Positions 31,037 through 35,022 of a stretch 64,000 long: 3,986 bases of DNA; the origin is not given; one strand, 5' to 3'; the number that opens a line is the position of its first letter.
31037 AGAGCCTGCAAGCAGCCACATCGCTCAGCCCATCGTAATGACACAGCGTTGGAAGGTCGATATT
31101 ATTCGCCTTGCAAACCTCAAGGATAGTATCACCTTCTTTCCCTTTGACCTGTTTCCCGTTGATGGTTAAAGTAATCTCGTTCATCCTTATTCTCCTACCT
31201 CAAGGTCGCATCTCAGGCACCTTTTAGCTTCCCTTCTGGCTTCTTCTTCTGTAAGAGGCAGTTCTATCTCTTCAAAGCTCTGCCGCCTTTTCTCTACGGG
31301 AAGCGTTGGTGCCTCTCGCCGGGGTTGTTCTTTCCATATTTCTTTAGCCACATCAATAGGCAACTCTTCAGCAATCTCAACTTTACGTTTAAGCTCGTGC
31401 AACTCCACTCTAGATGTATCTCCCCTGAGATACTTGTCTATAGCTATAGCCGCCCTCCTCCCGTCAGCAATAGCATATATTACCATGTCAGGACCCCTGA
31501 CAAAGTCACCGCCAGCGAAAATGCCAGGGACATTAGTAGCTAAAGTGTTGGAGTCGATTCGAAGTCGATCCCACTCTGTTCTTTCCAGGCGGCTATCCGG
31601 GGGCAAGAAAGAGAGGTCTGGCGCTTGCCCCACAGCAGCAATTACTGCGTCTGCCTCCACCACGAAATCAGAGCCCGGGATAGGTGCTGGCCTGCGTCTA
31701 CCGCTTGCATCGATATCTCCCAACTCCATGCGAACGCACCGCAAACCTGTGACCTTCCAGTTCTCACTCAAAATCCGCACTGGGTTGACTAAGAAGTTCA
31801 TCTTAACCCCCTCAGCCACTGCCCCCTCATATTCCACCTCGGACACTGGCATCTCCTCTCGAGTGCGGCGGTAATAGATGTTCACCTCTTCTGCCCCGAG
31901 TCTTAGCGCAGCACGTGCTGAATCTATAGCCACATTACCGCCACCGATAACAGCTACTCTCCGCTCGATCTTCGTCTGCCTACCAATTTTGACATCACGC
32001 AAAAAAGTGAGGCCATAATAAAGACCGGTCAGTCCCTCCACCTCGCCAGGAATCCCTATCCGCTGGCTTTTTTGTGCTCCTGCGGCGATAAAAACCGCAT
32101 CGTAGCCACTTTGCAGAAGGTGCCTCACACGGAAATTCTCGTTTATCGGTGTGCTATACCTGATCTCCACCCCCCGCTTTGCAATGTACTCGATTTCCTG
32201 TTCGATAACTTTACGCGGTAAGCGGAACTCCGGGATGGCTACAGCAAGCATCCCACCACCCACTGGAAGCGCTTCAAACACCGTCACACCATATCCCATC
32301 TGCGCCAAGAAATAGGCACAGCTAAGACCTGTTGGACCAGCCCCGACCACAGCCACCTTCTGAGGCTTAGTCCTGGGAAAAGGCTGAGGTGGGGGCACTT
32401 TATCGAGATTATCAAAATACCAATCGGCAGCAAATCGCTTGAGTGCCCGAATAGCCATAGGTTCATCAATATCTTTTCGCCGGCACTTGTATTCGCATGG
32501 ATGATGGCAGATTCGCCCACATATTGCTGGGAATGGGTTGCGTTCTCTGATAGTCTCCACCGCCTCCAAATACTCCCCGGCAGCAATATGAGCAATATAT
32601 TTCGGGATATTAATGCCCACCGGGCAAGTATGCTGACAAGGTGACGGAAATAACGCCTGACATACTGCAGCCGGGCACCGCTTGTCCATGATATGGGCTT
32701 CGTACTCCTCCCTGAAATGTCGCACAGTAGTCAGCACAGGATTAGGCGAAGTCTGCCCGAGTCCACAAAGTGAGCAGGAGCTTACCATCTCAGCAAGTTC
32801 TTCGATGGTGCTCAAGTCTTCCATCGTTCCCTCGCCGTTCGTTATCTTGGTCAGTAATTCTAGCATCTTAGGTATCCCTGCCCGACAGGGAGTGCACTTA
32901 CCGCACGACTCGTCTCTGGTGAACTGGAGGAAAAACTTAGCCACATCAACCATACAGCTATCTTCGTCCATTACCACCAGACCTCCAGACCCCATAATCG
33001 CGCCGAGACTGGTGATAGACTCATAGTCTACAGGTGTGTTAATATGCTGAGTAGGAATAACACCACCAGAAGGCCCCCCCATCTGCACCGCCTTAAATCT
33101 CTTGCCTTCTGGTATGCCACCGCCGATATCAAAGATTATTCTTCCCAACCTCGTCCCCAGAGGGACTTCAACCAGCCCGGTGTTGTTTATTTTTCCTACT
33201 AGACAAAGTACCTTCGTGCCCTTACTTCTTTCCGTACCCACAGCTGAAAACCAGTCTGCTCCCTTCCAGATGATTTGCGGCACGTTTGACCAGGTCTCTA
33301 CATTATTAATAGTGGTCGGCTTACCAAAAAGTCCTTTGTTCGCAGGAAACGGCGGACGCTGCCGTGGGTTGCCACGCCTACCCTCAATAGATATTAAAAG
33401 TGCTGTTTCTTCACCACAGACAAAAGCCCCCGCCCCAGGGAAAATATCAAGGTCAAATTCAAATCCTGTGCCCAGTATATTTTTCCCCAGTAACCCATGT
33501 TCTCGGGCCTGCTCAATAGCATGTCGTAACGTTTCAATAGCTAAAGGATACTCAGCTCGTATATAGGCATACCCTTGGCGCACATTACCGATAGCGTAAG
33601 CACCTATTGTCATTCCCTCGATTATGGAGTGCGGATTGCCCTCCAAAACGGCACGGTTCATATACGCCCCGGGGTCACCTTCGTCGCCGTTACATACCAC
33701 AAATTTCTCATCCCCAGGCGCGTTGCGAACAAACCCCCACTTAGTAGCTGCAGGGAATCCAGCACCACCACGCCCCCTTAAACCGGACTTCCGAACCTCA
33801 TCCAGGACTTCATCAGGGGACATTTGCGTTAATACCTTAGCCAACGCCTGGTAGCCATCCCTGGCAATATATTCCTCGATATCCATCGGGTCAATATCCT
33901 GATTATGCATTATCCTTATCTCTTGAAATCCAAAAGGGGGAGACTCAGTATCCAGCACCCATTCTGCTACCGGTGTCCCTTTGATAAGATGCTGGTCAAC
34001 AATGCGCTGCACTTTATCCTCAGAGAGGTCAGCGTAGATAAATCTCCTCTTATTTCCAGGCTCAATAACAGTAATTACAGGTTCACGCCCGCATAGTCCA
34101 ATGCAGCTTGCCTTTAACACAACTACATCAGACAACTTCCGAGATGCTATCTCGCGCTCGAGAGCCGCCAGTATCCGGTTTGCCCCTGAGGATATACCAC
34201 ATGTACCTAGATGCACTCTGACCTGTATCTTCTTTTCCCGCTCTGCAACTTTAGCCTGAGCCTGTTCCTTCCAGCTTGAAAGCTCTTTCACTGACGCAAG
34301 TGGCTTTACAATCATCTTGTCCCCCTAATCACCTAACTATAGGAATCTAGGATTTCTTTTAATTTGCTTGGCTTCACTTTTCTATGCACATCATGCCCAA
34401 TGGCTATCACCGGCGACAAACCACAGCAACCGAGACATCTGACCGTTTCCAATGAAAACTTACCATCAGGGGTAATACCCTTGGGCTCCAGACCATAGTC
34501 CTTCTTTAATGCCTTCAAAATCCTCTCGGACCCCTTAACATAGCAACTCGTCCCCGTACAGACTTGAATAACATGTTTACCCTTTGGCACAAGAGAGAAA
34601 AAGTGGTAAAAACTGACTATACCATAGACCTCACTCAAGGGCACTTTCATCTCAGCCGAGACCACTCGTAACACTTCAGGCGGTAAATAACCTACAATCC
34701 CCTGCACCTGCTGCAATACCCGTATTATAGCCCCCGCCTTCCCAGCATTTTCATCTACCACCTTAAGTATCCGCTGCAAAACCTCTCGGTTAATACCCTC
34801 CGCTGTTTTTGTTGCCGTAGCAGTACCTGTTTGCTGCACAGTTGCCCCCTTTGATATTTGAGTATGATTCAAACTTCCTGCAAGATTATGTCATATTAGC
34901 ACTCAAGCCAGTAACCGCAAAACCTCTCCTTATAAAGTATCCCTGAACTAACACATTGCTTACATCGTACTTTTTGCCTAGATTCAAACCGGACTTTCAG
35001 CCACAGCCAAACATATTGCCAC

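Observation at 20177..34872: Hydrogenase supercluster: two tandem cytoplasmic group-3 [NiFe] hydrogenase operons with NAD(P)H/flavin accessory modules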

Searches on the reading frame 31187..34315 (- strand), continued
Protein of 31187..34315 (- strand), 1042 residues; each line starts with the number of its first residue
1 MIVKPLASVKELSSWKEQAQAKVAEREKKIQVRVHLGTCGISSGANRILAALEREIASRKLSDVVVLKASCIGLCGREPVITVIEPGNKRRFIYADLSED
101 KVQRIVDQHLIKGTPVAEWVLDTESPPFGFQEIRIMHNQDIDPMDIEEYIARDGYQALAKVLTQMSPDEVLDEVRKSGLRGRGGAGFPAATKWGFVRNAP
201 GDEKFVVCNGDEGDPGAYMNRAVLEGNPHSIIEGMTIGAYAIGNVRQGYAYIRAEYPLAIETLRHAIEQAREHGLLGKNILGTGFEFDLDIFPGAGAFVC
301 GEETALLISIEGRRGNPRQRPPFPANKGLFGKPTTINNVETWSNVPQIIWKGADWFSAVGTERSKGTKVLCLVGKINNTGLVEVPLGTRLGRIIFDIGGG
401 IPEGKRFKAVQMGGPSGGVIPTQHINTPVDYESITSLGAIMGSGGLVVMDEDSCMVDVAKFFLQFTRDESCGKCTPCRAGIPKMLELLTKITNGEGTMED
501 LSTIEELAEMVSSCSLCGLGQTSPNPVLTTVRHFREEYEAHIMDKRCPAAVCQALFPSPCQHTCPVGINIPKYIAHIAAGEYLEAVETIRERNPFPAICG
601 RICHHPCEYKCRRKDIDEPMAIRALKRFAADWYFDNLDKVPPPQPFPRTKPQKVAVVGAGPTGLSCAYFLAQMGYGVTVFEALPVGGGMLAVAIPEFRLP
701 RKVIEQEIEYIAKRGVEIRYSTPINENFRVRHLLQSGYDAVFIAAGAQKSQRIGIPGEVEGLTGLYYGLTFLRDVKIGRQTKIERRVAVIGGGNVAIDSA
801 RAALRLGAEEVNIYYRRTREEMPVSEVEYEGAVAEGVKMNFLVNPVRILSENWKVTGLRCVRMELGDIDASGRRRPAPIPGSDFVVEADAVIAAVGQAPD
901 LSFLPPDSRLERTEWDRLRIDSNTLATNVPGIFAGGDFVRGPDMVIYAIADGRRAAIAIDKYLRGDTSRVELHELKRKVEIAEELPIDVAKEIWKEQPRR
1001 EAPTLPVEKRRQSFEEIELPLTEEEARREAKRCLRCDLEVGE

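Call 44: search_protein_families(library=pfam, proteins=[L016:13911-15488:+, L031:13065-14906:+, L013:13111-16449:+, L053:13831-15411:+, L018:13796-15913:+, L029:7912-9219:+, L016:13150-13842:+, L024:4301-6115:+], max_evalue=0.000001)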
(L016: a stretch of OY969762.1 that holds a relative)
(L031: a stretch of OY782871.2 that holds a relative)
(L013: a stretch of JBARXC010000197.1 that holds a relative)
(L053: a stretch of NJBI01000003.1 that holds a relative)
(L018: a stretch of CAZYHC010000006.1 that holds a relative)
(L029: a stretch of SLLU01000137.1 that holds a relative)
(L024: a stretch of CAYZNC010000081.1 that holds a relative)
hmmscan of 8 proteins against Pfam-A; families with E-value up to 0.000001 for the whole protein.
L016:13911-15488:+ (525 aa): 1 family
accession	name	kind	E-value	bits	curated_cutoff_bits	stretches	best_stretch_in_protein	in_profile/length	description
PF01645.23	Glu_synthase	-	1.2e-16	61.3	20.4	1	278-408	185-309/369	Conserved region in glutamate synthase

L031:13065-14906:+ (613 aa): 7 families
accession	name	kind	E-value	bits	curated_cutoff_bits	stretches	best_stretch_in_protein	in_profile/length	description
PF02906.19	Fe_hyd_lg_C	-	3.2e-90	302.5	22.1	1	242-543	2-245/245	Iron only hydrogenase large subunit, C-terminal domain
PF02256.22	Fe_hyd_SSU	-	8.5e-22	77.4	24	1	551-606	1-56/56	Iron hydrogenase small subunit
PF13510.11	Fer2_4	-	1.2e-20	73.8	22.8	1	22-95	5-81/82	2Fe-2S iron-sulfur cluster binding domain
PF10588.14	NADH-G_4Fe-4S_3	-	1.3e-12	47.4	27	1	102-140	1-39/40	NADH-ubiquinone oxidoreductase-G iron-sulfur binding region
PF12838.12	Fer4_7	-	2.2e-08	34.9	27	1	164-222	1-52/52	4Fe-4S dicluster domain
PF12837.12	Fer4_6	-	2.7e-07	30.6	25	0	160-177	4-21/24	4Fe-4S binding domain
PF13237.11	Fer4_10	-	3.4e-07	30.5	25.5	0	204-226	5-29/53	4Fe-4S dicluster domain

L013:13111-16449:+ (1112 aa): 10 families
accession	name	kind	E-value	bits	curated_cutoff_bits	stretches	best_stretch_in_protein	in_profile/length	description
PF07992.20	Pyr_redox_2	-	2.1e-22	80.3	26.1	2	668-795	3-130/291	Pyridine nucleotide-disulphide oxidoreductase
PF13510.11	Fer2_4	-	1.7e-18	66.9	22.8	1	2-80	3-81/82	2Fe-2S iron-sulfur cluster binding domain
PF00037.32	Fer4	-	3e-15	55.7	21.1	0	1072-1093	2-23/24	4Fe-4S binding domain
PF14697.11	Fer4_21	-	2.1e-14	53.8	35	1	1039-1092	2-56/59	4Fe-4S dicluster domain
PF12838.12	Fer4_7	-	4.7e-13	49.8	27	1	1045-1092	2-52/52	4Fe-4S dicluster domain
PF12837.12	Fer4_6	-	3e-11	43.2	25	0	1072-1092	3-23/24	4Fe-4S binding domain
PF13484.11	Fer4_16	-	2.7e-10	41.3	30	0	1078-1098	2-21/66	4Fe-4S double cluster binding domain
PF13237.11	Fer4_10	-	4.3e-08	33.4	25.5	0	1041-1089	5-53/53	4Fe-4S dicluster domain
PF13450.12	NAD_binding_8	-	2.7e-07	31.2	21.9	0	670-706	1-37/68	NAD(P)-binding Rossmann-like domain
PF13187.11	Fer4_9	-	3.4e-07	30.6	27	1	1045-1093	2-52/52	4Fe-4S dicluster domain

L053:13831-15411:+ (526 aa): 1 family
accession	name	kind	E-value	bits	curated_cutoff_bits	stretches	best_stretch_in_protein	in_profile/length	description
PF01645.23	Glu_synthase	-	3.7e-13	49.8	20.4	1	279-403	185-306/369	Conserved region in glutamate synthase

L018:13796-15913:+ (705 aa): 11 families
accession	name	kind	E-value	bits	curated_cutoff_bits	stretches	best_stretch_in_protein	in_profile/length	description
PF02662.21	FlpD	-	1.3e-41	141.9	22.3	1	578-700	1-123/123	Methyl-viologen-reducing hydrogenase, delta subunit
PF00037.32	Fer4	-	2.3e-16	59.3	21.1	2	494-516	2-24/24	4Fe-4S binding domain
PF12837.12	Fer4_6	-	1.3e-13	50.6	25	1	492-515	1-24/24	4Fe-4S binding domain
PF07992.20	Pyr_redox_2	-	5e-12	46.3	26.1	1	147-468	4-289/291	Pyridine nucleotide-disulphide oxidoreductase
PF12838.12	Fer4_7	-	1.4e-10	41.9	27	1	500-548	2-52/52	4Fe-4S dicluster domain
PF13237.11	Fer4_10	-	5.8e-10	39.4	25.5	0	494-517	3-28/53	4Fe-4S dicluster domain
PF25160.1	LdpA_Fe-S-bd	-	3.5e-09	36.7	27.6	0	494-519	22-47/49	LdpA Fe-S cluster-binding domain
PF14697.11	Fer4_21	-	5.3e-09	36.5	35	0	493-550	1-58/59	4Fe-4S dicluster domain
PF13484.11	Fer4_16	-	1e-08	36.3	30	0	534-554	2-21/66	4Fe-4S double cluster binding domain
PF12797.12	Fer4_2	-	1.8e-08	34.2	24.5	0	494-512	4-22/22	4Fe-4S binding domain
PF13187.11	Fer4_9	-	2.8e-08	34.1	27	1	500-549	2-52/52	4Fe-4S dicluster domain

L029:7912-9219:+ (435 aa): 1 family
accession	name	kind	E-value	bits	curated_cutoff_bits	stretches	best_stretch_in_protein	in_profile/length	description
PF00374.24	NiFeSe_Hases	-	6.6e-27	95.1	25.8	2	41-119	1-79/508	Nickel-dependent hydrogenase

L016:13150-13842:+ (230 aa): 1 family
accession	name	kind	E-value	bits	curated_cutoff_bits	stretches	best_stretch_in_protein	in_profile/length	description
PF13510.11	Fer2_4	-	1.5e-13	51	22.8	1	1-78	3-81/82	2Fe-2S iron-sulfur cluster binding domain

L024:4301-6115:+ (604 aa): 5 families
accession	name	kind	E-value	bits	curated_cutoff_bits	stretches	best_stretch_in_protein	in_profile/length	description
PF02906.19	Fe_hyd_lg_C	-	1.7e-94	316.5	22.1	1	234-535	1-245/245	Iron only hydrogenase large subunit, C-terminal domain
PF02256.22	Fe_hyd_SSU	-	2e-26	92.2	24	1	543-596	1-54/56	Iron hydrogenase small subunit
PF13510.11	Fer2_4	-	5.7e-19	68.4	22.8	1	13-88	3-81/82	2Fe-2S iron-sulfur cluster binding domain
PF10588.14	NADH-G_4Fe-4S_3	-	2.3e-13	49.9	27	1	95-134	1-40/40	NADH-ubiquinone oxidoreductase-G iron-sulfur binding region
PF12838.12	Fer4_7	-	2.6e-07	31.4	27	1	157-215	1-52/52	4Fe-4S dicluster domain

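Call 77: search_protein_representatives(protein=window:31187-34315:-)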
Query: 1042 residues. Proteins with E-value up to 0.001 (for the whole library): 48438; up to 1e-10: 27427; up to 1e-30: 9045. The best 150 are listed.
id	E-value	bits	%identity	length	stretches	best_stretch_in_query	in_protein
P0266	0.0e+00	1102.1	50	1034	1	4-1038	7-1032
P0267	6.1e-275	931.5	67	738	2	28-557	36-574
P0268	8.1e-270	914.5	47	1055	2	132-1041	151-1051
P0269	3.6e-238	809.8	46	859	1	24-857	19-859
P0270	1.1e-228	778.4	51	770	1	16-747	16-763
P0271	1.7e-224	764.5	41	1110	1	34-1041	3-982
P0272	4.4e-223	759.8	41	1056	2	125-1039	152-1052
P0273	7.8e-212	722.6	53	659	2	219-758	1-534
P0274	9.0e-212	722.4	40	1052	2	125-1039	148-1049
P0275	1.5e-201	688.6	73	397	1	4-400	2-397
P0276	7.9e-201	686.1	42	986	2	370-1038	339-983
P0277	1.5e-200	685.2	55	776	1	3-572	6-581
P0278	4.2e-198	677.1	39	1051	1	6-1038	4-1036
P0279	2.2e-197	674.7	48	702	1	336-1038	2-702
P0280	7.5e-195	666.4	40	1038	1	142-1041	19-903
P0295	1.0e-171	589.8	40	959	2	359-1037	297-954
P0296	4.6e-170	584.3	38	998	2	336-1037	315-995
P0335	6.0e-145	501.1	42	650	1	416-1037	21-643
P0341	3.1e-141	488.9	47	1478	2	512-1037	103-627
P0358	4.3e-135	468.5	51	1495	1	557-1037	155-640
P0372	2.2e-133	462.8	49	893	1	558-1037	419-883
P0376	1.0e-132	460.6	50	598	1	560-1037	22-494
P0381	1.4e-131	456.9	47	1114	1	558-1037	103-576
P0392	4.7e-130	451.8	51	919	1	558-1037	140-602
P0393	1.2e-129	450.5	46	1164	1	558-1037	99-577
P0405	3.6e-128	445.6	46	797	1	546-1037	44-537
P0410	1.4e-127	443.6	40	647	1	437-1037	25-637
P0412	1.7e-127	443.4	48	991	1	549-1037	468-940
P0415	4.9e-127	441.9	47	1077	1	558-1037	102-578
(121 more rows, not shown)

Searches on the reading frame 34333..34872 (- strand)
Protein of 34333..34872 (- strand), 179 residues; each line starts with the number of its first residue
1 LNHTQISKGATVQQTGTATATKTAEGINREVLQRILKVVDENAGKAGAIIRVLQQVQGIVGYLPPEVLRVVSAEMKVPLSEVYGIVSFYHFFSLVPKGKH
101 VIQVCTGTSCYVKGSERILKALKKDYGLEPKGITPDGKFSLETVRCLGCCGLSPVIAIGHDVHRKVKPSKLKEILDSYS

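Call 3: search_protein_families(library=pfam, proteins=[window:34333-34872:-])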
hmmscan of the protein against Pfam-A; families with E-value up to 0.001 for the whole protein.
window:34333-34872:- (179 aa): 1 family
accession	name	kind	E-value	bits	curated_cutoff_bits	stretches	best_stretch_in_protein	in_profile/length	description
PF01257.25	2Fe-2S_thioredx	-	4.7e-49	166.4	24.8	1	37-178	3-144/145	Thioredoxin-like [2Fe-2S] ferredoxin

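Call 5: search_protein_families(library=ncbifam, proteins=[window:34333-34872:-])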
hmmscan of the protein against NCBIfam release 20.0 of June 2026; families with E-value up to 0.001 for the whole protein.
window:34333-34872:- (179 aa): 9 families
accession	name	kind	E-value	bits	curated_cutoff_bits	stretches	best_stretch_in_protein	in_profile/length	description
NF005747.0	PRK07571.1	equivalog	9.7e-46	155.6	224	1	15-176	8-166/173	bidirectional hydrogenase complex protein HoxE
NF005722.0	PRK07539.1-2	equivalog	1e-37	129.6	141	1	28-178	6-156/157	NADH-quinone oxidoreductase subunit NuoE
TIGR01958.1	nuoE_fam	subfamily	1.2e-37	129.3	142.4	1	43-178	12-147/148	NADH-quinone oxidoreductase subunit NuoE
NF004638.0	PRK05988.1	equivalog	1.9e-36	125.3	198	1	29-177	8-156/159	formate dehydrogenase subunit gamma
NF005725.0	PRK07539.1-5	equivalog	6.3e-32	110.7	220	1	28-178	21-171/174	NADH-quinone oxidoreductase subunit NuoE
NF005724.0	PRK07539.1-4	equivalog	3.9e-26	92.4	280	1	44-178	37-172/240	NADH-quinone oxidoreductase subunit NuoE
NF005721.0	PRK07539.1-1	equivalog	5.3e-26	91.5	308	1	17-177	17-176/292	NADH-quinone oxidoreductase subunit NuoE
NF005723.0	PRK07539.1-3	equivalog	2.8e-23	82.5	226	1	44-176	21-154/158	NADH-quinone oxidoreductase subunit NuoE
NF009040.0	PRK12373.1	equivalog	3.5e-22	79.7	514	1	45-178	35-169/400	NADH-quinone oxidoreductase subunit E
